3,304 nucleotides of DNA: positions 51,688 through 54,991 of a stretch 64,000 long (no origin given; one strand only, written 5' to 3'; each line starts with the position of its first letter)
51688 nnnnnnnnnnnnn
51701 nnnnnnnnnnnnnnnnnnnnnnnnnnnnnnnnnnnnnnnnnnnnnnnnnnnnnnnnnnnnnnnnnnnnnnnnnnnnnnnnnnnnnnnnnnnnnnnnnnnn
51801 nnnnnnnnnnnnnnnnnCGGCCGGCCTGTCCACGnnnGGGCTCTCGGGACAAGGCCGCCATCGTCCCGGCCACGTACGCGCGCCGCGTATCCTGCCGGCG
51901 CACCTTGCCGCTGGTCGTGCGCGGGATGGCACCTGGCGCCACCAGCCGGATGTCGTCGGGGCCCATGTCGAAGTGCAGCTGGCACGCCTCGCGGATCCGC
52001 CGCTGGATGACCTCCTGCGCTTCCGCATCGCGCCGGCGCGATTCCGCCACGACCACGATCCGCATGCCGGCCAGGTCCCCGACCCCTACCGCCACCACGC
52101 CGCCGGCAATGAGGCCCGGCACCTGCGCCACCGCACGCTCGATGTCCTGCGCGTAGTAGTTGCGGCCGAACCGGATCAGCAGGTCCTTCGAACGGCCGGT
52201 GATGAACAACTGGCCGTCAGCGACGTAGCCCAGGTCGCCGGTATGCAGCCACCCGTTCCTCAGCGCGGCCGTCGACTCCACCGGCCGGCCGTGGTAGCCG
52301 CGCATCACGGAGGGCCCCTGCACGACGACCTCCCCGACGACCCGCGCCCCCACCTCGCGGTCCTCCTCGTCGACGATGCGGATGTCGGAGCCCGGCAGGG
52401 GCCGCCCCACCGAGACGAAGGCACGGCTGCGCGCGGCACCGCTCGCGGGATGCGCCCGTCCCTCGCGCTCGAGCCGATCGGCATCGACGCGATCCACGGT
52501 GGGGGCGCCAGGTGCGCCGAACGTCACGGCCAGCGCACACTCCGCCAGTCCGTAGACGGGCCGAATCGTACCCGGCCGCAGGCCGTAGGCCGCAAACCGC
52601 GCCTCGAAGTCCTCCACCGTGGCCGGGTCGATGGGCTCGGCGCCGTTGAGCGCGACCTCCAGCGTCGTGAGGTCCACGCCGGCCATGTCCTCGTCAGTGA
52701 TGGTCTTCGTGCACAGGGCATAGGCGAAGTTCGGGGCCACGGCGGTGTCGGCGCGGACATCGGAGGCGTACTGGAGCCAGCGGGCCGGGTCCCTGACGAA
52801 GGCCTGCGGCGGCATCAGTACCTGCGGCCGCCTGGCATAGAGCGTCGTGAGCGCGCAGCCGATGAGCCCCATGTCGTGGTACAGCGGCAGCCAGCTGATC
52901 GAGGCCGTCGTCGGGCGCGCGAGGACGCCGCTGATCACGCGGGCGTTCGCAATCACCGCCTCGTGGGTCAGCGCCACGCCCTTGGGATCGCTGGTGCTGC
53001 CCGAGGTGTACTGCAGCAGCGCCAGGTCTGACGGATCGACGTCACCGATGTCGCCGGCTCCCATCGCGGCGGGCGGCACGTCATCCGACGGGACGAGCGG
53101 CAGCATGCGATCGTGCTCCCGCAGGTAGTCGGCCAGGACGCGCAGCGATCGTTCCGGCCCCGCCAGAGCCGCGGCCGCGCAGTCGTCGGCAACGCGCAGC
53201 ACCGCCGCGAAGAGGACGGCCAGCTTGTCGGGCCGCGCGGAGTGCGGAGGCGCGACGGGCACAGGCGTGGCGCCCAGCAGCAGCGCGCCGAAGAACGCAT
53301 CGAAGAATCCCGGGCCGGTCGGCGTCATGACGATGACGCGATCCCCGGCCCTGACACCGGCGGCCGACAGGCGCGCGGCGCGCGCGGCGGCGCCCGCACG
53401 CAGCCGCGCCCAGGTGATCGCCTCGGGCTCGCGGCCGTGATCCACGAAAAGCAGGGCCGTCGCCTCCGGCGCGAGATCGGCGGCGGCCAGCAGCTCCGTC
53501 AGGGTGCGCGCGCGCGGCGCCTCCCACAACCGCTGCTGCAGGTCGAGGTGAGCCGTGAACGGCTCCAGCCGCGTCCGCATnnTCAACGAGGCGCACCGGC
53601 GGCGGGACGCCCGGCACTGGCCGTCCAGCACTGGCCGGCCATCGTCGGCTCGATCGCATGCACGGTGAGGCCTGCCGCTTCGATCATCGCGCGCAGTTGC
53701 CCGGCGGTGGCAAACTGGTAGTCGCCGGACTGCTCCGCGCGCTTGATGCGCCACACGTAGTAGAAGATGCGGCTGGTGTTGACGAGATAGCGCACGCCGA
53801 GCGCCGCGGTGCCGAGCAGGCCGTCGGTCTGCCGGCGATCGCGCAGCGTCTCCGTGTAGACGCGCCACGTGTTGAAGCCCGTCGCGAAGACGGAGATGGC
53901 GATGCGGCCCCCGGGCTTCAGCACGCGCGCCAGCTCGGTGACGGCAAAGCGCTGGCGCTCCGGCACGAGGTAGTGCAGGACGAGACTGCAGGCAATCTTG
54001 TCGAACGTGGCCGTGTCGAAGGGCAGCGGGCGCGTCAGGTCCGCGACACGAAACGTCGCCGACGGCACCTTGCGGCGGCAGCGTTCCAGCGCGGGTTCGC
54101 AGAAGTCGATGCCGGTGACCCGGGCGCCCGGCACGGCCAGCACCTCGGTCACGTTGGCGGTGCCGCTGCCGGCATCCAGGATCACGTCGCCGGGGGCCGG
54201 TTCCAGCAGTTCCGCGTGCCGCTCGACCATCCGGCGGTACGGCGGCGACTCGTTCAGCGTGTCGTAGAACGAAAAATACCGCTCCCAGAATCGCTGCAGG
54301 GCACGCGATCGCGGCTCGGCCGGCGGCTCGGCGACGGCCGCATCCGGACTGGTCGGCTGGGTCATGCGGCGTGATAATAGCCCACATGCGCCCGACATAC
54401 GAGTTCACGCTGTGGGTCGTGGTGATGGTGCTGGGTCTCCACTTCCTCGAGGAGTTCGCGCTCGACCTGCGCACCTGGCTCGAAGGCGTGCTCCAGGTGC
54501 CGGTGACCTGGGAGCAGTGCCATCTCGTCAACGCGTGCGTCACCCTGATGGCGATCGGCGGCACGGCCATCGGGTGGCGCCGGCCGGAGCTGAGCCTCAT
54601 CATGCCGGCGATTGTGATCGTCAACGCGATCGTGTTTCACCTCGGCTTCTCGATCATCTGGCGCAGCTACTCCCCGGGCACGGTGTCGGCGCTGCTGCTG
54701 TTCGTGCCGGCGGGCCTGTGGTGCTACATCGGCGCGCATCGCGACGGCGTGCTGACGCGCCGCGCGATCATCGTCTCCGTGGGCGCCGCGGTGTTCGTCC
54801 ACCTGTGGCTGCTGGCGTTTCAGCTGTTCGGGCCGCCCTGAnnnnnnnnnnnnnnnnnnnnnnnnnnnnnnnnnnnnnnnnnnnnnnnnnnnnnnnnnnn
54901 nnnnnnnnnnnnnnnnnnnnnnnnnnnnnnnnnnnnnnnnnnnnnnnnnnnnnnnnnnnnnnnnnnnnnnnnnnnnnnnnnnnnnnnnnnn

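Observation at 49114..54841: Orphan ACP, B12-type radical SAM, desaturase, fatty acyl-AMP ligase and methyltransferase cluster: candidate pathway for an unusual ACP-tethered lipid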

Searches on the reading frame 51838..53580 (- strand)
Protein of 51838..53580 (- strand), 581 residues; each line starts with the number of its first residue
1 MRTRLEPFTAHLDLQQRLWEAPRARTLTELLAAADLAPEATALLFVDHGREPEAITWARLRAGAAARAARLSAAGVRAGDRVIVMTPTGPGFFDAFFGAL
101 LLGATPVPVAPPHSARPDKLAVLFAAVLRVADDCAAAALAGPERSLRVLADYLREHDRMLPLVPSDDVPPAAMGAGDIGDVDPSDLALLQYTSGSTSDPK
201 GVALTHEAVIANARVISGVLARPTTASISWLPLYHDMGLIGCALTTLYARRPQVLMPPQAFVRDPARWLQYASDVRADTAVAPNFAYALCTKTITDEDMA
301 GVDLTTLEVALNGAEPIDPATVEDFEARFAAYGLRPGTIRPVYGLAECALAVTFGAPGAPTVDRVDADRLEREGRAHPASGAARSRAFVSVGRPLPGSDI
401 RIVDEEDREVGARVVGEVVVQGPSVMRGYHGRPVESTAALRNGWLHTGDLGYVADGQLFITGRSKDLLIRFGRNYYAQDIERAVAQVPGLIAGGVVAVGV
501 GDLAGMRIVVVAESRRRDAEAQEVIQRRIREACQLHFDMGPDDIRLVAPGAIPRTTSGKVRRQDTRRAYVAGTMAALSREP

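Call 3: search_protein_families(library=pfam, proteins=[window:51838-53580:-], max_evalue=0.01)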
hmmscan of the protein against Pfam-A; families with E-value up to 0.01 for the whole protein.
seq(581 aa): 2 families
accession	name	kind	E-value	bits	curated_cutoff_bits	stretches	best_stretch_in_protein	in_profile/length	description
PF00501.34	AMP-binding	-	5.7e-61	206.9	29.9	1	33-430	4-384/384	AMP-binding enzyme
PF23024.1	AMP-dom_DIP2-like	-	3.3e-05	24.3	27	1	466-576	2-107/110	Disco-interacting protein 2-like, AMP domain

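Call 4: search_protein_families(library=ncbifam, proteins=[window:51838-53580:-], max_evalue=0.01)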
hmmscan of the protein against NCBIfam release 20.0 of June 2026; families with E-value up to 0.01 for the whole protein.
seq(581 aa): 104 families (the best 25 are shown)
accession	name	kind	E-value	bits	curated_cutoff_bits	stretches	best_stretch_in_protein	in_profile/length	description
NF006624.1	PRK09192.1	subfamily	1.3e-123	413.3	600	1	42-575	32-566/567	fatty acyl-AMP ligase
NF005850.0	PRK07768.1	subfamily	1.5e-116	389.8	572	1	27-567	5-541/545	long-chain-fatty-acid--CoA ligase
NF004509.1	PRK05850.1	subfamily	2e-104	349.9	775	1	28-575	6-574/578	fatty-acid--AMP ligase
NF004282.0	PRK05691.1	subfamily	4.9e-98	328.2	4090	1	30-577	15-566/4334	non-ribosomal peptide synthase/polyketide synthase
NF009124.0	PRK12476.1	subfamily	4.9e-93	312.3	922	1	22-575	31-610/612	fatty acyl-AMP ligase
NF004510.0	PRK05851.1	equivalog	3.3e-88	296.1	621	1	41-568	17-519/525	long-chain-fatty acid--ACP ligase MbtM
NF040633.1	FadD32_Coryne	exception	3.8e-83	279.8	875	1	39-570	43-613/614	FadD32-like long-chain-fatty-acid--AMP ligase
NF038338.1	FAAL_FadD28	exception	6.5e-83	279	1100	1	30-569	10-570/580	fatty-acid--AMP ligase FAAL28/FadD28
NF038337.1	FAAL_FadD21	exception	5.2e-82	276.2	1100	1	32-570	12-570/579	fatty-acid--AMP ligase FAAL21/FadD21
NF038339.3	FAAL_FadD32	equivalog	2.2e-79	267.2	975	1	45-575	39-614/625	long-chain-fatty-acid--AMP ligase FadD32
NF004837.0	PRK06187.1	subfamily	1.1e-57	195.5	476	2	179-573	165-526/531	long-chain-fatty-acid--CoA ligase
NF004114.0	PRK05605.1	equivalog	6.9e-48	163.3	766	3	385-568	387-568/575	long-chain-fatty-acid--CoA ligase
NF005702.0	PRK07514.1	subfamily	6.4e-42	143.5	558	1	39-569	15-500/506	malonyl-CoA synthase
NF004511.1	PRK05852.1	equivalog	1.2e-41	142.9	650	1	32-568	7-503/505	FadD7 family fatty acid--CoA ligase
NF005714.0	PRK07529.1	subfamily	2.7e-39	135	632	3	386-578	388-585/640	acyl-CoA synthetase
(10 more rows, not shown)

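Call 6: search_solved_structures(query=window:51838-53580:-, show_alignments=3)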
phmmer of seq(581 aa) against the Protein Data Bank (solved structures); distinct sequences matched with E-value up to 0.001: 195 (the best 60 are shown).
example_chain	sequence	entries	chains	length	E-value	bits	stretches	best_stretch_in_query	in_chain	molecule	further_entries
7r7f_A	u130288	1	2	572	4.4e-90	306.1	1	34-577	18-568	Polyketide synthase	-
7r7g_A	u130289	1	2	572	8.2e-90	305.2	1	34-577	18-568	Polyketide synthase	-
7r7e_A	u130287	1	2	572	1e-89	304.9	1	34-577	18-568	Polyketide synthase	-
3pbk_A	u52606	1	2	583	1.3e-88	301.2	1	33-577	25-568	Fatty Acyl-Adenylate Ligase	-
3kxw_A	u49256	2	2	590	1.2e-78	268.3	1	38-573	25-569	Saframycin Mx1 synthetase B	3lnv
8hd4_A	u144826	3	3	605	3.7e-71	243.7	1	32-574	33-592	Long-chain-fatty-acid--AMP ligase FadD23 | Fatty-acid-CoA ligase FadD23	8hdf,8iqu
7wua_A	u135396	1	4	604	5.3e-66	226.6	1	67-569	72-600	Acyl-CoA synthase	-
5d6j_A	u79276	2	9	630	1.4e-63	218.6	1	50-497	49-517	Acyl-CoA synthase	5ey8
5icr_A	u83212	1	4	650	1.6e-63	218.4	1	50-497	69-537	Acyl-CoA synthase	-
5ey9_A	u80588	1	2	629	1.5e-61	211.9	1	53-496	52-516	Long-chain-fatty-acid--AMP ligase FadD32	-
5hm3_A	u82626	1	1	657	4.6e-60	207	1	53-486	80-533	Long-chain-fatty-acid--AMP ligase FadD32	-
3e53_A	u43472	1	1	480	1.6e-57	198.7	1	29-463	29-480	FATTY-ACID-CoA LIGASE FADD28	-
3t5a_A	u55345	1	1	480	1.4e-56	195.5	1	29-463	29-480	Long-chain-fatty-acid--AMP ligase FadD28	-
6ulx_A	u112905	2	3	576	3.1e-56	194.4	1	24-573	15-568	Amino acid adenylation domain-containing protein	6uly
6ulw_A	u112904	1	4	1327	7.3e-55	189.9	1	24-572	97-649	Amino acid adenylation domain-containing protein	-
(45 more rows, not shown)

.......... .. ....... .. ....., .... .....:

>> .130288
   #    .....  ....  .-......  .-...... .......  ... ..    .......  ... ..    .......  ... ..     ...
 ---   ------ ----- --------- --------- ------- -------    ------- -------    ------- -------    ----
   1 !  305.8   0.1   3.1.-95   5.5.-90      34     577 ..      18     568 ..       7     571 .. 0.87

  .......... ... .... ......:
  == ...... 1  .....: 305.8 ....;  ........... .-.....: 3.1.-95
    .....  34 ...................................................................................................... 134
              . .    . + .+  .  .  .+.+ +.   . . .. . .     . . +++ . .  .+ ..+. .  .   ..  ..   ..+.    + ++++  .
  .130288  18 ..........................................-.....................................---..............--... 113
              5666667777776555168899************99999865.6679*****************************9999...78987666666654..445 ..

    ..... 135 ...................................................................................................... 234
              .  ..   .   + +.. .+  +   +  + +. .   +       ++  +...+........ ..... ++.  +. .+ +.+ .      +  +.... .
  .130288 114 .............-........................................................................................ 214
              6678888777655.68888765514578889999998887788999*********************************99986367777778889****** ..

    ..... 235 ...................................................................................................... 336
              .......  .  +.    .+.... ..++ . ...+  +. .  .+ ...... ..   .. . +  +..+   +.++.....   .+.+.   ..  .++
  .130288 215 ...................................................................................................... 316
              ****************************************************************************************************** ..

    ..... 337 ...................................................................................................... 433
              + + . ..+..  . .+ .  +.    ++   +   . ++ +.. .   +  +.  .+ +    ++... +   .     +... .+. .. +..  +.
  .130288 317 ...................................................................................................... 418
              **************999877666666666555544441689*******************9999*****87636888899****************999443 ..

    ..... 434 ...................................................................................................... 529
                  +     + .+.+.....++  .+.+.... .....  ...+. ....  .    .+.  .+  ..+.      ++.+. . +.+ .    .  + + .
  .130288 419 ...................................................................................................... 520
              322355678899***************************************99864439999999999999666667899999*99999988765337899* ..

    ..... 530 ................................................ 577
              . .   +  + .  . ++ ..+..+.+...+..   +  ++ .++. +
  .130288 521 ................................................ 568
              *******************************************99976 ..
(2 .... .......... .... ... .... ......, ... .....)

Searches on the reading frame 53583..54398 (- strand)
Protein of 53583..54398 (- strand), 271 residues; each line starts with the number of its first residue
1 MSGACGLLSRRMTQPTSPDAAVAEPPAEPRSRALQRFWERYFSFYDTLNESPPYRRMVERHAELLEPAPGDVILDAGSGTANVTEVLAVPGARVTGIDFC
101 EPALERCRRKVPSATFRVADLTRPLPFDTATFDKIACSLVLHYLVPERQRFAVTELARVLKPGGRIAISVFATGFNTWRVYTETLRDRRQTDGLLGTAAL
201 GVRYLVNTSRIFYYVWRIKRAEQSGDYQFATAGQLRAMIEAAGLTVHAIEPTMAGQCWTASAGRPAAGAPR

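Call 3: search_protein_families(library=pfam, proteins=[window:53583-54398:-], max_evalue=0.01)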
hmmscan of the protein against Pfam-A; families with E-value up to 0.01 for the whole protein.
window:53583-54398:- (271 aa): 8 families
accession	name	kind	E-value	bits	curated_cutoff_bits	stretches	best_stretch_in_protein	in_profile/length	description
PF08241.18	Methyltransf_11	-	5.4e-21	75.5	21.2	1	74-168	1-95/95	Methyltransferase domain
PF13649.12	Methyltransf_25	-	1.5e-19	70.9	27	1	73-164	1-97/97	Methyltransferase domain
PF08242.18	Methyltransf_12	-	1.9e-12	48.2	30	1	74-166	1-98/98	Methyltransferase domain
PF13847.12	Methyltransf_31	-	1.9e-12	47.5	27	1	70-172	4-113/145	Methyltransferase domain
PF13489.12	Methyltransf_23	-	1.1e-09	38.7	27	1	55-248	7-163/164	Methyltransferase domain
PF01209.24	Ubie_methyltran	-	1.2e-06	28.5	20.1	1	64-168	42-151/233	ubiE/COQ5 methyltransferase family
PF05401.17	NodS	-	0.00029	21.2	24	1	73-166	47-142/201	Nodulation protein S (NodS)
PF01739.24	CheR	-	0.0075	16.2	27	0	115-168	121-173/195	CheR methyltransferase, SAM binding domain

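Call 4: search_protein_families(library=ncbifam, proteins=[window:53583-54398:-], max_evalue=0.01)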
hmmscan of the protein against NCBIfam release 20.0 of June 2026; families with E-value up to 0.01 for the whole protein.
window:53583-54398:- (271 aa): 38 families (the best 25 are shown)
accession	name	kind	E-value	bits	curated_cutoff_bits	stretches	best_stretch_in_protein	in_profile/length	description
NF043040.1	corrin_prot_MT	hypoth_equivalog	1.1e-17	64.2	180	1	58-169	31-148/216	corrinoid protein-associated methyltransferase CpaM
NF001241.0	PRK00216.1-2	equivalog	4.6e-17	62.4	327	1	59-184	41-165/231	demethylmenaquinone methyltransferase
NF045667.1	MTase_DVU1556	equivalog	9.4e-17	61.2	155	1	57-250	10-166/213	DVU_1556 family methyltransferase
TIGR02072.1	BioC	equivalog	1.4e-12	47.9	184.95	1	71-174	36-138/244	malonyl-ACP O-methyltransferase BioC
TIGR01934.1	MenG_MenH_UbiE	subfamily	1.1e-11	44.4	158.35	1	61-172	31-145/223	ubiquinone/menaquinone biosynthesis methyltransferase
NF007610.0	PRK10258.1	equivalog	2.3e-11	43.5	342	1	71-174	44-144/251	malonyl-ACP O-methyltransferase BioC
NF001244.0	PRK00216.1-5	equivalog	4.9e-10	39.1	216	1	62-172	41-157/236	bifunctional demethylmenaquinone methyltransferase/2-methoxy-6-polyprenyl-1,4-benzoquinol methylase UbiE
NF047649.1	MTase_UXPK_star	exception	1.8e-09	37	460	1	68-168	76-181/283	methyltransferase/UXPK-star double selenoprotein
NF001243.0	PRK00216.1-4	equivalog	3.1e-09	36.5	235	1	36-167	11-150/237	demethylmenaquinone methyltransferase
NF008823.0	PRK11873.1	subfamily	1.6e-08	34.4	263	1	67-169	75-182/272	arsenite methyltransferase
NF052510.1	methyltran_MpqE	exception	4.3e-08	32.8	335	1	59-178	36-161/234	methyl-plastoquinone biosynthesis methyltransferase MpqE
TIGR02752.1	MenG_heptapren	equivalog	6.9e-08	32.3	419.85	1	36-167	9-148/231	demethylmenaquinone methyltransferase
NF041537.1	ArsM_AhpD_UU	exception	9.3e-08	31.2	510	1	68-169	75-181/345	arsenite methyltransferase/AhpD domain selenoprotein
NF045649.1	2X_seleno_MduS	exception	1.6e-07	30.7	380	1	71-173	43-152/338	methyltransferase domain-containing selenoprotein MduS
TIGR02021.1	BchM-ChlM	equivalog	2e-06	27.4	158.9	1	63-144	46-132/218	magnesium protoporphyrin IX methyltransferase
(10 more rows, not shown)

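Call 59: search_solved_structures(query=window:53583-54365:-, max_evalue=0.001)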
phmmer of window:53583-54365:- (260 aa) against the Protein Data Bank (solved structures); distinct sequences matched with E-value up to 0.001: 39.
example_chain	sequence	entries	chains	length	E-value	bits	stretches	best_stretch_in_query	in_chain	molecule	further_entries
3ccf_A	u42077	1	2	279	9.2e-13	51.6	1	50-194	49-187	Cyclopropane-fatty-acyl-phospholipid synthase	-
3bus_A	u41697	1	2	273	9.8e-12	48.2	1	44-161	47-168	Methyltransferase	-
7wzg_A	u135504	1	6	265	4.8e-10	42.7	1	55-251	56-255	Cypemycin N-terminal methyltransferase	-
8ys9_A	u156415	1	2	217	2.3e-09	40.5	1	25-161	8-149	Phosphatidylethanolamine N-methyltransferase/phosphatidyl-N-methylethanolamine N-methyltra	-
9w6x_A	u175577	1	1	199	1.3e-08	38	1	55-158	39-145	YtkW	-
3mgg_A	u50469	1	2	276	2.3e-08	37.2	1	53-157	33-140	Methyltransferase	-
5wp5_A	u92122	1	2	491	5.6e-08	35.9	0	52-156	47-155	Phosphomethylethanolamine N-methyltransferase 2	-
8zc8_A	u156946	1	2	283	1.4e-07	34.6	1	30-160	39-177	MitM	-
21zq_A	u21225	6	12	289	1.5e-07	34.5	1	30-160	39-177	MitM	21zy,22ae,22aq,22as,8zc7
2gs9_A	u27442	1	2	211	4.2e-07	33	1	54-169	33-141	Hypothetical protein TT1324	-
9sot_A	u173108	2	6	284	6.4e-07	32.4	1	33-191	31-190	Class I SAM-dependent methyltransferase | Methyltransferase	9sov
6uak_A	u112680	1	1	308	7.3e-07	32.3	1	62-164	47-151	SAM dependent methyltransferase LahSB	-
5wp4_A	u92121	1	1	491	3.3e-06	30.1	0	51-164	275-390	Phosphoethanolamine N-methyltransferase 1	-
3hnr_A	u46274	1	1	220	3.7e-06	29.9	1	37-174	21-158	probable methyltransferase BT9727_4108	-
3d2l_A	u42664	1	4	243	4.2e-06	29.8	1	27-160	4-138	SAM-dependent methyltransferase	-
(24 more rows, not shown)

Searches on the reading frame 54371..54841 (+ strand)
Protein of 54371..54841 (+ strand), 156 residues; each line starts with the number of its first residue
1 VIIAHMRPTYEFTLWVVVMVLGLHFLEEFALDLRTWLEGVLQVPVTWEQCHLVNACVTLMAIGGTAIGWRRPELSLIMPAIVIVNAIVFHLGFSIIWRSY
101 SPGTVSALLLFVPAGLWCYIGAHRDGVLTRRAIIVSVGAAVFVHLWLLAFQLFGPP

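Call 3: search_protein_families(library=pfam, proteins=[window:54371-54841:+], max_evalue=0.01)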
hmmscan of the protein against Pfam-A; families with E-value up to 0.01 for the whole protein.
window:54371-54841:+ (156 aa): 1 family
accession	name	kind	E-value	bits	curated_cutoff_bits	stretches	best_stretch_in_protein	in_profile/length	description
PF13787.11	HXXEE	-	3.9e-11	44.2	25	1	15-118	1-114/114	Protein of unknown function with HXXEE motif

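Call 4: search_protein_families(library=ncbifam, proteins=[window:54371-54841:+], max_evalue=0.01)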
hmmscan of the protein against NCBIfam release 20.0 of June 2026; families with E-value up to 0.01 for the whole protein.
window:54371-54841:+ (156 aa): 0 families
